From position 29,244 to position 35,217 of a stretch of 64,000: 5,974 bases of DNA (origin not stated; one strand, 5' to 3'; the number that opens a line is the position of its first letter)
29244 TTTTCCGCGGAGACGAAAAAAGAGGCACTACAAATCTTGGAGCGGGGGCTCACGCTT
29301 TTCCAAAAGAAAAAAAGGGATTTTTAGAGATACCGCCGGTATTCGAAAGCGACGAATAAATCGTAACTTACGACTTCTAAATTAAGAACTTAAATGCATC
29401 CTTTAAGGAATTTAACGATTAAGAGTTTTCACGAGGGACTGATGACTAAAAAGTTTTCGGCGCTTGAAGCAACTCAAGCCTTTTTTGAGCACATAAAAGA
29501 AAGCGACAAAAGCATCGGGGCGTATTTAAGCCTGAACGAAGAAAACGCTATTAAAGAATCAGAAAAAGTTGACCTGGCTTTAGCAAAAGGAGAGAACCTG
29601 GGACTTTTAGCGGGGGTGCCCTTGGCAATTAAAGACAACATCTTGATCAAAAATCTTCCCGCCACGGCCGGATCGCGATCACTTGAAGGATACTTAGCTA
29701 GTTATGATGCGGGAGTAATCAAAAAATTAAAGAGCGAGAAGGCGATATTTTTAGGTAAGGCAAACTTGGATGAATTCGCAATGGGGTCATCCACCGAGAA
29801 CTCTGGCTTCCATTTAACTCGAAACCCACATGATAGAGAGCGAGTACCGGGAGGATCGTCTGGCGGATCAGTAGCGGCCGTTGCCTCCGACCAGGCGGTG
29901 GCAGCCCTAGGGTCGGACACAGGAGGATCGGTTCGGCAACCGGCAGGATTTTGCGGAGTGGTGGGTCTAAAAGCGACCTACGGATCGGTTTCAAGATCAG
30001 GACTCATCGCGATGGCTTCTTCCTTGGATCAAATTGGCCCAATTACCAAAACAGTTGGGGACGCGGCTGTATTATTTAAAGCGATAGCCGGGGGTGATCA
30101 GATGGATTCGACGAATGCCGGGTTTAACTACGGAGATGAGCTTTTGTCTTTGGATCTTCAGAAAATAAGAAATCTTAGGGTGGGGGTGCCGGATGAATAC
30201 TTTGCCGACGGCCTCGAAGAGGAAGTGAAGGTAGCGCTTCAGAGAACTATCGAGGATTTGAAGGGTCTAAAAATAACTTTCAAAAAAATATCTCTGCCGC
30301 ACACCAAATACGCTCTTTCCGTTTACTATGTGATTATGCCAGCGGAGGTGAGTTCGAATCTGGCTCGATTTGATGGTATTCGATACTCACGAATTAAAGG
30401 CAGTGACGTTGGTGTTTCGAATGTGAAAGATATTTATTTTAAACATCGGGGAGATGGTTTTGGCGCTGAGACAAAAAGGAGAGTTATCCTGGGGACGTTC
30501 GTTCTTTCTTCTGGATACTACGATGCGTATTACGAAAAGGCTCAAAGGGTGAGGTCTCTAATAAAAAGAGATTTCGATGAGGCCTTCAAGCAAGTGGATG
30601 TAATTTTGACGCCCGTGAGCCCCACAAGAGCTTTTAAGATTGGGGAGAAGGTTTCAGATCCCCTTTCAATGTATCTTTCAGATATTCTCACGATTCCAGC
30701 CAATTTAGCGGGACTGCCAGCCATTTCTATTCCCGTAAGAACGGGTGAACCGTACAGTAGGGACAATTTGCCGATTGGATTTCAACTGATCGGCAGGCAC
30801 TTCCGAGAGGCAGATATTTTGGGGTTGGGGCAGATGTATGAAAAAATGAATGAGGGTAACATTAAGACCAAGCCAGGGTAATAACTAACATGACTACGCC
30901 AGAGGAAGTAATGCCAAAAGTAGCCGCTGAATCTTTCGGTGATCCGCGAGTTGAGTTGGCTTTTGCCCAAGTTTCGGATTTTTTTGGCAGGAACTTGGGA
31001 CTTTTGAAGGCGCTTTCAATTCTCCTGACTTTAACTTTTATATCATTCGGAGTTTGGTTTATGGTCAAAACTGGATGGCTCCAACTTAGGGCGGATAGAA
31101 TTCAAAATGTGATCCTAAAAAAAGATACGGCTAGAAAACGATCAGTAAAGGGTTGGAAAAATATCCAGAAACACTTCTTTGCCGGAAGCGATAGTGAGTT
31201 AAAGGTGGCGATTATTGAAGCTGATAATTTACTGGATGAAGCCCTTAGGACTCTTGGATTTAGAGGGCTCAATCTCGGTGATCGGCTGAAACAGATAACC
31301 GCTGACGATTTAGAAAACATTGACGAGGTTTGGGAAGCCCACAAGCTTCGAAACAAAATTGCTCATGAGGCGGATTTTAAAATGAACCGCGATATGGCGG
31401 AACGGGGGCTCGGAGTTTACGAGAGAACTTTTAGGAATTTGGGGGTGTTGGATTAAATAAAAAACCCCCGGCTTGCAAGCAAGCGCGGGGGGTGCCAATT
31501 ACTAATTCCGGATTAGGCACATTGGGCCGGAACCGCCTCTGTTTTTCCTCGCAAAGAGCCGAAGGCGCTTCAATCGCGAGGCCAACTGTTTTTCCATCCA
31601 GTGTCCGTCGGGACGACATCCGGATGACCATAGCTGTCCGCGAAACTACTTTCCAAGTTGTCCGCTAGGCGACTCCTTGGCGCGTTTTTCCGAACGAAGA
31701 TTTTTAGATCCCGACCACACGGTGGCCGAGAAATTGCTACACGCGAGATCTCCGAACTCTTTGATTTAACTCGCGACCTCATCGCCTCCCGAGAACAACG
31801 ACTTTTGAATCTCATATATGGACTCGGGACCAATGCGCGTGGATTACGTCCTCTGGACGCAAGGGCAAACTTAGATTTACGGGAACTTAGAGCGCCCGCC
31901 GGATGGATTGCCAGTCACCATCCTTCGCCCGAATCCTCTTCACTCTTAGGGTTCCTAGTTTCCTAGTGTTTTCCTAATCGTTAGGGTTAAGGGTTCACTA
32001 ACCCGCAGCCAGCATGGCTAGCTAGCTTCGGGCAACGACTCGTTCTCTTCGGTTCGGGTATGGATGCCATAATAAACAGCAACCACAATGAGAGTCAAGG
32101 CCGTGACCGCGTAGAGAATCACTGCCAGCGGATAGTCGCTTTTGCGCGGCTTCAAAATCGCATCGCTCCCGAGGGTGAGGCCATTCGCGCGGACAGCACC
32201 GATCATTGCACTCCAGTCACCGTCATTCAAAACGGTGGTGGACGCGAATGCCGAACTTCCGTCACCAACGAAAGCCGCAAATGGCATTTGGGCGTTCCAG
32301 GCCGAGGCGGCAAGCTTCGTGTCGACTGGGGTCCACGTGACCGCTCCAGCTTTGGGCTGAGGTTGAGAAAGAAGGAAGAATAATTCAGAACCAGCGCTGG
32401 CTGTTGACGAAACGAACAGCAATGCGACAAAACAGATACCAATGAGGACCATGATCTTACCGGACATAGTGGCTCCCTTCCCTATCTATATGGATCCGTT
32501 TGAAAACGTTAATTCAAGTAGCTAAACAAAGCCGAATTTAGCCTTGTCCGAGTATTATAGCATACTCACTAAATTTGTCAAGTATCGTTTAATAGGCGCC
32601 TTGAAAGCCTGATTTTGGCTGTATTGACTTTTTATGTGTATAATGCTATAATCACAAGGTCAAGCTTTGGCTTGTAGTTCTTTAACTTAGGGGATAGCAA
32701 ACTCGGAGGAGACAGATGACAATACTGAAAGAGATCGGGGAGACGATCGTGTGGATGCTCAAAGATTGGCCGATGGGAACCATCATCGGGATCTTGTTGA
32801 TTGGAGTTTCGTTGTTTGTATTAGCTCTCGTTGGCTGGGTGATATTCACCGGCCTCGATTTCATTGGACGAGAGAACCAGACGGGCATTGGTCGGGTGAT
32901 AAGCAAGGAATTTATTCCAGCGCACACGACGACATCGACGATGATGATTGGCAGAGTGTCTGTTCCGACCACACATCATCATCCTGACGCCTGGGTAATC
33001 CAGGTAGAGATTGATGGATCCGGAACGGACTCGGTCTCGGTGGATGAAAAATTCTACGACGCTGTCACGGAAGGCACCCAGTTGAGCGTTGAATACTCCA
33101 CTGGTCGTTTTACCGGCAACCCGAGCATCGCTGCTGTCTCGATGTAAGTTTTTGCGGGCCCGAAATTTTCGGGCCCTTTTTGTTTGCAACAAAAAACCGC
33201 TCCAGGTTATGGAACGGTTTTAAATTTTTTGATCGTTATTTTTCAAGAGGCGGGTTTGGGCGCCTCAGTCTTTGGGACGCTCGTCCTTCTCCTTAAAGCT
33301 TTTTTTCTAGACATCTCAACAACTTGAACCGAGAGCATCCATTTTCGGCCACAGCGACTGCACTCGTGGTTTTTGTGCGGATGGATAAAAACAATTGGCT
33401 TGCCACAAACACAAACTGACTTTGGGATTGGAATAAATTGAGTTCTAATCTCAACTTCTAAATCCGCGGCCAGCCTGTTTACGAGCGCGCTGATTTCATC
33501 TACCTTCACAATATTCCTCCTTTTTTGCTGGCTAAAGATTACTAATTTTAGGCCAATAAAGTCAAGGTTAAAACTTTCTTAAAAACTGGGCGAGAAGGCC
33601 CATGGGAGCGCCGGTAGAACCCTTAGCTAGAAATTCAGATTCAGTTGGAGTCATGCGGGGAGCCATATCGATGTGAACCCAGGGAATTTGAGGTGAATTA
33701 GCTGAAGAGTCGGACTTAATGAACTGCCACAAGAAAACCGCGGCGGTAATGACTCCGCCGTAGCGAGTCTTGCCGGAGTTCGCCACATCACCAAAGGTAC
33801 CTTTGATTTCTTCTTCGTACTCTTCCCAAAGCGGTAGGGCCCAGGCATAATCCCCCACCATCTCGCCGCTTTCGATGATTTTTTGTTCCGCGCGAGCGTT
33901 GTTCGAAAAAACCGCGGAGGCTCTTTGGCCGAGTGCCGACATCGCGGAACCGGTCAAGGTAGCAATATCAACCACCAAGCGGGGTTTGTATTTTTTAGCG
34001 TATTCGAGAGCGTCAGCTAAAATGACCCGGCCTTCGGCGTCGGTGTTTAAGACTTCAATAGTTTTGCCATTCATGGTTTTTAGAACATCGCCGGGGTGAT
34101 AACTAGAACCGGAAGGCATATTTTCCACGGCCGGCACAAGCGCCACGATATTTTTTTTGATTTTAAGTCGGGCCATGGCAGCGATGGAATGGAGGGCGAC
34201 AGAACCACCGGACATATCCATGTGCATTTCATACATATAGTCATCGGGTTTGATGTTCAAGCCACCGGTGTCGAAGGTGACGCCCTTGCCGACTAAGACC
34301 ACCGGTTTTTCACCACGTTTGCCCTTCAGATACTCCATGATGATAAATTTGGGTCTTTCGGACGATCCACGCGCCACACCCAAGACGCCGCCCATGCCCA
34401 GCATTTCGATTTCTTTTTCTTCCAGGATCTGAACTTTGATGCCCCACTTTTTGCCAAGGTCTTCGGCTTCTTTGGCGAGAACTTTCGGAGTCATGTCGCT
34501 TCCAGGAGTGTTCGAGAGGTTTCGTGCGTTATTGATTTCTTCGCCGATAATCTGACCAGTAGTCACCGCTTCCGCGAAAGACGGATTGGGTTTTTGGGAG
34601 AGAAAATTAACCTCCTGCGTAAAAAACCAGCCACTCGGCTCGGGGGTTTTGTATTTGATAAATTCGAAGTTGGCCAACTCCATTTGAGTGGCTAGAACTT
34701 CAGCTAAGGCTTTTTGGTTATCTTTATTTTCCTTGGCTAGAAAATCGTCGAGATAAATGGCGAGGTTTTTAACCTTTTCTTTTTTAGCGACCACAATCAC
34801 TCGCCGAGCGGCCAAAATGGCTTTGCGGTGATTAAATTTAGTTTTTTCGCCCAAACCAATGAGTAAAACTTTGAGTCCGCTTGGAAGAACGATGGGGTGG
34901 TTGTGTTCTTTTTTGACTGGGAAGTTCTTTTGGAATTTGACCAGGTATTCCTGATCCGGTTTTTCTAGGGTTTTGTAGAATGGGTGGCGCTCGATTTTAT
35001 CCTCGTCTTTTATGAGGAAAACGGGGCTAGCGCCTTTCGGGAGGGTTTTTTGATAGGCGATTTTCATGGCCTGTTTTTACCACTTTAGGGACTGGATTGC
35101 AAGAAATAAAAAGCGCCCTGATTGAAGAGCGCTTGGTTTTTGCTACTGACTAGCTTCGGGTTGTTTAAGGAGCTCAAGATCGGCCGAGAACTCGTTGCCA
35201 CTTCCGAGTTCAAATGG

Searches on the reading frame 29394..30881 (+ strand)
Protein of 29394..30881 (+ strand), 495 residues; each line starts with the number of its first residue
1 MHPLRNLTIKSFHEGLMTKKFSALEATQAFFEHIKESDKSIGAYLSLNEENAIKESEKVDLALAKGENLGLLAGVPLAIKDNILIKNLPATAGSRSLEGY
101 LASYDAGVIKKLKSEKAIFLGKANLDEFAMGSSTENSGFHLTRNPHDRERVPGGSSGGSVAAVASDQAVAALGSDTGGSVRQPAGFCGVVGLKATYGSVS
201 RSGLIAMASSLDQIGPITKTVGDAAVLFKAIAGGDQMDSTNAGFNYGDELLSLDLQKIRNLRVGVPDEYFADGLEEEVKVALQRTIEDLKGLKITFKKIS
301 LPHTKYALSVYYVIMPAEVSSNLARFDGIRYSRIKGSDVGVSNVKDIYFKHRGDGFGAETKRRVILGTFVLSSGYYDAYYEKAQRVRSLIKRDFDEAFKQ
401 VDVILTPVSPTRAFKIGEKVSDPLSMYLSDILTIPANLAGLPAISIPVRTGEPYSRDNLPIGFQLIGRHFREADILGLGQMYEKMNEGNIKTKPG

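Call 21: find_encoding_contigs(protein=window:29394-30881:+, flank=10000, max_places=6)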
Protein window:29394-30881:+ (495 aa): no gene with exactly this product is on record in the collection.

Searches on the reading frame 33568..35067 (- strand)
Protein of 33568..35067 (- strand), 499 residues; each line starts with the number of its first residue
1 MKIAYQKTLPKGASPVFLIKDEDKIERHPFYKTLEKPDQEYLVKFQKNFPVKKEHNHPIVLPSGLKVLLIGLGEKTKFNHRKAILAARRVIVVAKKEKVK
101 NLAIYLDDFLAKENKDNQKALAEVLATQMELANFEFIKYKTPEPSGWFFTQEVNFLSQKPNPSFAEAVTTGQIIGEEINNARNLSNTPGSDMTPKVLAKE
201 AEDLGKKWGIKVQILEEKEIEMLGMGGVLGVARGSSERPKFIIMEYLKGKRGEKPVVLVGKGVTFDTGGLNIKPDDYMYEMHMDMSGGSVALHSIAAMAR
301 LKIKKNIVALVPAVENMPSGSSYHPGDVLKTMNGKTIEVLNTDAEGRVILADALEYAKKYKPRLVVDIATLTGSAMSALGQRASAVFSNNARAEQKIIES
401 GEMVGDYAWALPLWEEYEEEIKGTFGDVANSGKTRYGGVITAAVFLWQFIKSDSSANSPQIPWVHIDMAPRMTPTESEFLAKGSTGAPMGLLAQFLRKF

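Call 35: find_encoding_contigs(protein=window:33568-35067:-, flank=10000, max_places=6)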
Protein window:33568-35067:- (499 aa): 2 contigs read that carry it; 1 place shown.
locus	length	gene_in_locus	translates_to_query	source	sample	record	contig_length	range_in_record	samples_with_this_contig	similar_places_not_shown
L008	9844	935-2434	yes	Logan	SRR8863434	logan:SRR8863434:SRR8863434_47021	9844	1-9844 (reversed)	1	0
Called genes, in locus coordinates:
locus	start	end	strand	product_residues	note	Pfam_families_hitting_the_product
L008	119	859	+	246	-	PF03575:Peptidase_S51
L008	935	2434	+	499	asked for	PF02789:Peptidase_M17_N, PF00883:Peptidase_M17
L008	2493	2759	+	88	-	-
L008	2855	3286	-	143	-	-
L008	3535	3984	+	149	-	-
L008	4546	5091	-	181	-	-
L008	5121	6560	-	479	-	PF01425:Amidase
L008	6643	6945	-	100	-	PF02686:GatC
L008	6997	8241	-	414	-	PF21799:MurD-like_N (faint), PF08245:Mur_ligase_M, PF02875:Mur_ligase_C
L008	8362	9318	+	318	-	PF01936:NYN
